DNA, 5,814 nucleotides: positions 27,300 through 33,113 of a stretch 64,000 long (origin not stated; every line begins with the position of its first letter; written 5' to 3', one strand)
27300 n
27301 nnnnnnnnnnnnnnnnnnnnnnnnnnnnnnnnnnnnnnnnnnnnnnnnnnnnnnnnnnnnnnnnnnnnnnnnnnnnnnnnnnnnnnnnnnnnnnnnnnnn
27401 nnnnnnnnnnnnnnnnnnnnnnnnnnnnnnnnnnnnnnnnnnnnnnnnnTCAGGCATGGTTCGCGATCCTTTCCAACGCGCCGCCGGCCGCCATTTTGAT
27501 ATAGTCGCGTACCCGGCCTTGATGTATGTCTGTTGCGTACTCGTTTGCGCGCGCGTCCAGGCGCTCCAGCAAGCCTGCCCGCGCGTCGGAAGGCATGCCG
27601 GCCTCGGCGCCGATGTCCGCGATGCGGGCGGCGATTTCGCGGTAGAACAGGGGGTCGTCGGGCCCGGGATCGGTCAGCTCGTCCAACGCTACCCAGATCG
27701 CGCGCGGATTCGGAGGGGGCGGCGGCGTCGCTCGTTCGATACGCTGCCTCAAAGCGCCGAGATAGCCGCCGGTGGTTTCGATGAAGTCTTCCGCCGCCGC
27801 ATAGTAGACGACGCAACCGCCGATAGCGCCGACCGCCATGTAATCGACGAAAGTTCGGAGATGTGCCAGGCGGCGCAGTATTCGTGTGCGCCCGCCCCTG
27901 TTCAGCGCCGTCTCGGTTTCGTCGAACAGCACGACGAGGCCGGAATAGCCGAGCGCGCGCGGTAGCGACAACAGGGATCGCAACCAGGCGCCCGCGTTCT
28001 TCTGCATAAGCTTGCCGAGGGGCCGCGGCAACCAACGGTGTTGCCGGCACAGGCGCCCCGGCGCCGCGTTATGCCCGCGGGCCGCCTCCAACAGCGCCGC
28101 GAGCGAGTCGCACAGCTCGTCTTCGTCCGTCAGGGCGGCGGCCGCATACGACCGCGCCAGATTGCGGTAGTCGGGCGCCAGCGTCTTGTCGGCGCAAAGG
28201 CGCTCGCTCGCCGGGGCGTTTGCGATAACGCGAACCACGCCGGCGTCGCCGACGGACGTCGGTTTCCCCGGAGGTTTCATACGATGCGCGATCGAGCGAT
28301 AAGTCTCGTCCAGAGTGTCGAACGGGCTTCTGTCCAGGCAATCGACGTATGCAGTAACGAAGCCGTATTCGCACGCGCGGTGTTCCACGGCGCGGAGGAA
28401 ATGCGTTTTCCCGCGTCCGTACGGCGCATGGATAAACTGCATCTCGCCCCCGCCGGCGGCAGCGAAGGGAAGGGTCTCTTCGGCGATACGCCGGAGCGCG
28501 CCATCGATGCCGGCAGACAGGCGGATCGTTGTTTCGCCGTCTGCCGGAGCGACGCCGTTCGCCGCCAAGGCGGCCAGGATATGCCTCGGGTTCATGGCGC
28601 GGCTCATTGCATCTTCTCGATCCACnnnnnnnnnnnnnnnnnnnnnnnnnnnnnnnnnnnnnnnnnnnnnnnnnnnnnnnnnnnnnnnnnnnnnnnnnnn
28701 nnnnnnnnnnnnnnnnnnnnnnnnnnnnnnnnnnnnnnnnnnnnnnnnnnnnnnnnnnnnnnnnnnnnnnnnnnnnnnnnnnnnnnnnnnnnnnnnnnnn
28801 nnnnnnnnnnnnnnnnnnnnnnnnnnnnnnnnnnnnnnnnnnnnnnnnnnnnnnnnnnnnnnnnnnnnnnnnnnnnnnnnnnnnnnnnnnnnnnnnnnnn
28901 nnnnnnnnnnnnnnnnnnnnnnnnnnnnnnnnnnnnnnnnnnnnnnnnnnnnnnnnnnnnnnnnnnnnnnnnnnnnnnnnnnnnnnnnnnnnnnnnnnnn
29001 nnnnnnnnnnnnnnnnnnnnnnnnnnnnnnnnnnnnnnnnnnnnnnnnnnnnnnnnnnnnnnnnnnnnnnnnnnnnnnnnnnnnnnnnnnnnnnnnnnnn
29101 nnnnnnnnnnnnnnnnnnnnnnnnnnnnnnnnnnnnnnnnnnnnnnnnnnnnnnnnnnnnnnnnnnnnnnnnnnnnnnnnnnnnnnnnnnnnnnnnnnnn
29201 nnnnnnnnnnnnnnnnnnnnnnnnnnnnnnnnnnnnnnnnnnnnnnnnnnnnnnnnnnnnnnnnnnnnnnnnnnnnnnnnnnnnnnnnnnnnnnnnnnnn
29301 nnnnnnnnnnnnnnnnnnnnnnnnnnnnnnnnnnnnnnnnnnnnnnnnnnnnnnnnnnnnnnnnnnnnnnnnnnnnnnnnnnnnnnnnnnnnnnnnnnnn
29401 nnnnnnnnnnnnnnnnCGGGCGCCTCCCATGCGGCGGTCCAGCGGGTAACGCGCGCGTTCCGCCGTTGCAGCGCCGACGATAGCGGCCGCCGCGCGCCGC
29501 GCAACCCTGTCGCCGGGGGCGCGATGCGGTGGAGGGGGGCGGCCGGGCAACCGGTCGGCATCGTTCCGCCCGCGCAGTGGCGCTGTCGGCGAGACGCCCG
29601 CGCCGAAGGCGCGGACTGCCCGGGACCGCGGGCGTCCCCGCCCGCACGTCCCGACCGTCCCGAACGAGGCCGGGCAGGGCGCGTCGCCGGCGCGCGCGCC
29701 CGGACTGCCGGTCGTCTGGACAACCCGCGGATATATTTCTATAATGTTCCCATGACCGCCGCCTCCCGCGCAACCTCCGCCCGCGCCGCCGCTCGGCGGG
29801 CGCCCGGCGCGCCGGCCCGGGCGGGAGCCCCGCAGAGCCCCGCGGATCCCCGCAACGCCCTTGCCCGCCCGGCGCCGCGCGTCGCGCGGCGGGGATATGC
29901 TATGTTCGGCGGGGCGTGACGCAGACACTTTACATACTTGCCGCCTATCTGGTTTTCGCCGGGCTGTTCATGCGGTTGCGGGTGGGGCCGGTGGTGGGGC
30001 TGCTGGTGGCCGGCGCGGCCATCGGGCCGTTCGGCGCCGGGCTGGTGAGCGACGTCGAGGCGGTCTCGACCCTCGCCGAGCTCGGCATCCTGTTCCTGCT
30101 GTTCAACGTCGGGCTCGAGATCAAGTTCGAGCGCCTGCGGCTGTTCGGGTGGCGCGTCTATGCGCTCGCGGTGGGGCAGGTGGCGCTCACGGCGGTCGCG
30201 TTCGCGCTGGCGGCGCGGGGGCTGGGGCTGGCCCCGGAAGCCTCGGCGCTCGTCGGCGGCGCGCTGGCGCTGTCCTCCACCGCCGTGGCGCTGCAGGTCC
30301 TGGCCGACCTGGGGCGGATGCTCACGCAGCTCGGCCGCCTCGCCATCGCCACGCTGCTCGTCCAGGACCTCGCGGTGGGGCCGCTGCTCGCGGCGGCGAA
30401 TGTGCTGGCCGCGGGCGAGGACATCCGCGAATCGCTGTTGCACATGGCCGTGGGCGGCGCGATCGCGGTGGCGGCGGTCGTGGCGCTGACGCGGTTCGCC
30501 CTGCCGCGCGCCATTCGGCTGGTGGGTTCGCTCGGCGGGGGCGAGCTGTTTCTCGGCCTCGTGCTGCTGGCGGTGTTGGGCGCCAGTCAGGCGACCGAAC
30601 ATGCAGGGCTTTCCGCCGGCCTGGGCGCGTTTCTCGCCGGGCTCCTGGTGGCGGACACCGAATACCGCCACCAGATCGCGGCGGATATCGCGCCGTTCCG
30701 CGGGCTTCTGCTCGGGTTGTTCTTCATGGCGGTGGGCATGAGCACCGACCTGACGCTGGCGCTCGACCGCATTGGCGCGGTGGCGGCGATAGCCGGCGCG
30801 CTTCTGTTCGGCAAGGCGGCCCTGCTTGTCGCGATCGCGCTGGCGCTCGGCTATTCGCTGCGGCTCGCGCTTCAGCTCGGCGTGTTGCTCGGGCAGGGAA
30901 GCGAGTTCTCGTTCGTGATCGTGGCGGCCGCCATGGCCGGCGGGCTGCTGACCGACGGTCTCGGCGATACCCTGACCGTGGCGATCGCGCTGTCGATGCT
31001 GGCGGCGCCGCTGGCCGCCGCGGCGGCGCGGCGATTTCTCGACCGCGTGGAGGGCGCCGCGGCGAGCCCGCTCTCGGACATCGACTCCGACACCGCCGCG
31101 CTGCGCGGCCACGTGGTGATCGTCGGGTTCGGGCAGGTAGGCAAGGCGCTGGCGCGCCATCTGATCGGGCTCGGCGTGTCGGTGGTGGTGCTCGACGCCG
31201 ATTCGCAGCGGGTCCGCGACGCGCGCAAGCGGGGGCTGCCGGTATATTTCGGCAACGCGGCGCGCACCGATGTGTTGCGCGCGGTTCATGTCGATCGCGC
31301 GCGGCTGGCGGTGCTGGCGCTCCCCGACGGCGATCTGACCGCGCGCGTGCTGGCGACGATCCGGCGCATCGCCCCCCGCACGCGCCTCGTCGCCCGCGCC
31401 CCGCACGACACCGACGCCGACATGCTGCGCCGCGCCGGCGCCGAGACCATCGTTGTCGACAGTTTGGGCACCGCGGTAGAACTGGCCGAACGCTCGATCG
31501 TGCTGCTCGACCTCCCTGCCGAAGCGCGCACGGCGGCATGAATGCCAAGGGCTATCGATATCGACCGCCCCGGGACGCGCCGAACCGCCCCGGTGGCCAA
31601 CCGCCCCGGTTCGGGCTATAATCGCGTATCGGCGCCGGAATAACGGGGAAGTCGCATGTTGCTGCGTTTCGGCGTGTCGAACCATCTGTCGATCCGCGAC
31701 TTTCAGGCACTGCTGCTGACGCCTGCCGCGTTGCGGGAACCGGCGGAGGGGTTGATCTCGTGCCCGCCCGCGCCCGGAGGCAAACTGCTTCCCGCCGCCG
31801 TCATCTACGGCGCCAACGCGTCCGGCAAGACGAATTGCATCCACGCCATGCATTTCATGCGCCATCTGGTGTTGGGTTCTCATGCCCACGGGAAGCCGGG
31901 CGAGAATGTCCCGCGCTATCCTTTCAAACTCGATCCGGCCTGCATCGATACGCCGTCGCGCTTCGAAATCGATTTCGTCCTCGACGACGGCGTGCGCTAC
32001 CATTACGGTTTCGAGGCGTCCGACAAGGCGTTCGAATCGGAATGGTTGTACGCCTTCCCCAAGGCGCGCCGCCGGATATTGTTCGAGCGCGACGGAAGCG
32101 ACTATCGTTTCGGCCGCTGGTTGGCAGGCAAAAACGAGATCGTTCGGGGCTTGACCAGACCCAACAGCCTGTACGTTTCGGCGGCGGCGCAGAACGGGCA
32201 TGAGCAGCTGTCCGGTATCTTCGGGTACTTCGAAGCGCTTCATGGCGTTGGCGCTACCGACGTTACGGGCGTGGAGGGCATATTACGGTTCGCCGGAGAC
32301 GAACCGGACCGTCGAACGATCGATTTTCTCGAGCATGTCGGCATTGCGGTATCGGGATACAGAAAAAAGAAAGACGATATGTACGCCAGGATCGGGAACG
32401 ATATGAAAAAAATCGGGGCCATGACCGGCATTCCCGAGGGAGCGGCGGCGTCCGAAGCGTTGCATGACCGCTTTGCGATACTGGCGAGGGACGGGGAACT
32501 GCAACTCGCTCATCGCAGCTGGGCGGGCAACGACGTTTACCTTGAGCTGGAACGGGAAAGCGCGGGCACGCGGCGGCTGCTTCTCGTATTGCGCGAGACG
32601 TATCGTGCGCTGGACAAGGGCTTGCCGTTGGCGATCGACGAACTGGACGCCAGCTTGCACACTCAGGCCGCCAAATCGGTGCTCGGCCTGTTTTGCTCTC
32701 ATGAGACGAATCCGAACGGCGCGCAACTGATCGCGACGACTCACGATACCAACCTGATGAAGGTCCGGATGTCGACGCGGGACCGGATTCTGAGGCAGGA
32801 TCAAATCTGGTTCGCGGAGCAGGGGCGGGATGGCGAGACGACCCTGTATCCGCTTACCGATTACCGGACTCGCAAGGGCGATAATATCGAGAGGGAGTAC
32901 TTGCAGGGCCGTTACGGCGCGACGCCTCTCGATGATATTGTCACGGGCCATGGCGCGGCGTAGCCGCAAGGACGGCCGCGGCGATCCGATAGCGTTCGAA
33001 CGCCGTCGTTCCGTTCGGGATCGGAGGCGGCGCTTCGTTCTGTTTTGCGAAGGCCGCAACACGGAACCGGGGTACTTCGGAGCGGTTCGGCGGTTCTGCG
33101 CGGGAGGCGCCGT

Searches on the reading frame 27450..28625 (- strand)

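Call 75: search_protein_families(library=pfam, proteins=[window:27450-28625:-], max_evalue=0.001)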
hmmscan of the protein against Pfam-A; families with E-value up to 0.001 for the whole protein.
window:27450-28625:- (391 aa): 1 family
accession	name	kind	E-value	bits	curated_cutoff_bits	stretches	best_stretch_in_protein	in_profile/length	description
PF10923.14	BrxC_BrxD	-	9.7e-22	77.9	22.2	2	14-123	7-116/414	BREX system ATP-binding protein BrxC/D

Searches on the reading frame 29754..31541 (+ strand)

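Call 75: search_protein_families(library=pfam, proteins=[window:29754-31541:+], max_evalue=0.001)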
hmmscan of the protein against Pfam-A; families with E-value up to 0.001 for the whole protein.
window:29754-31541:+ (595 aa): 5 families
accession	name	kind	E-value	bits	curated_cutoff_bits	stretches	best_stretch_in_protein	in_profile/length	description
PF00999.27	Na_H_Exchanger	-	3.6e-55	187.8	26.2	1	66-420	5-372/375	Sodium/hydrogen exchanger, transmembrane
PF02254.24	TrkA_N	-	2.4e-24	86.3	23.8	1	454-568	1-115/116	TrkA-N domain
PF03446.21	NAD_binding_2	-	0.00068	20.1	21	0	454-535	2-75/161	NAD binding domain of 6-phosphogluconate dehydrogenase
PF13241.12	NAD_binding_7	-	0.0008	20.4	22.1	0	453-537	9-83/104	Putative NAD(P)-binding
PF02826.25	2-Hacid_dh_C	-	0.00085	19.2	25.1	0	453-493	38-78/178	D-isomer specific 2-hydroxyacid dehydrogenase, NAD binding domain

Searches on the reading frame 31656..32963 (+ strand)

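Call 75: search_protein_families(library=pfam, proteins=[window:31656-32963:+], max_evalue=0.001)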
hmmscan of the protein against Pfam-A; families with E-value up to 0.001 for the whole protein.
window:31656-32963:+ (435 aa): 3 families
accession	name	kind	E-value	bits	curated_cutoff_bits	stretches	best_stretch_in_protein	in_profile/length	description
PF13304.12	AAA_21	-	1e-34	121.5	27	2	48-153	2-110/304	AAA domain, putative AbiEii toxin, Type IV TA system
PF13175.12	AAA_15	-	1.6e-10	41.6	32.1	1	276-365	291-371/374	AAA ATPase domain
PF02463.25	SMC_N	-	1.9e-05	24.7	40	0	48-68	27-47/220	RecF/RecN/SMC N terminal domain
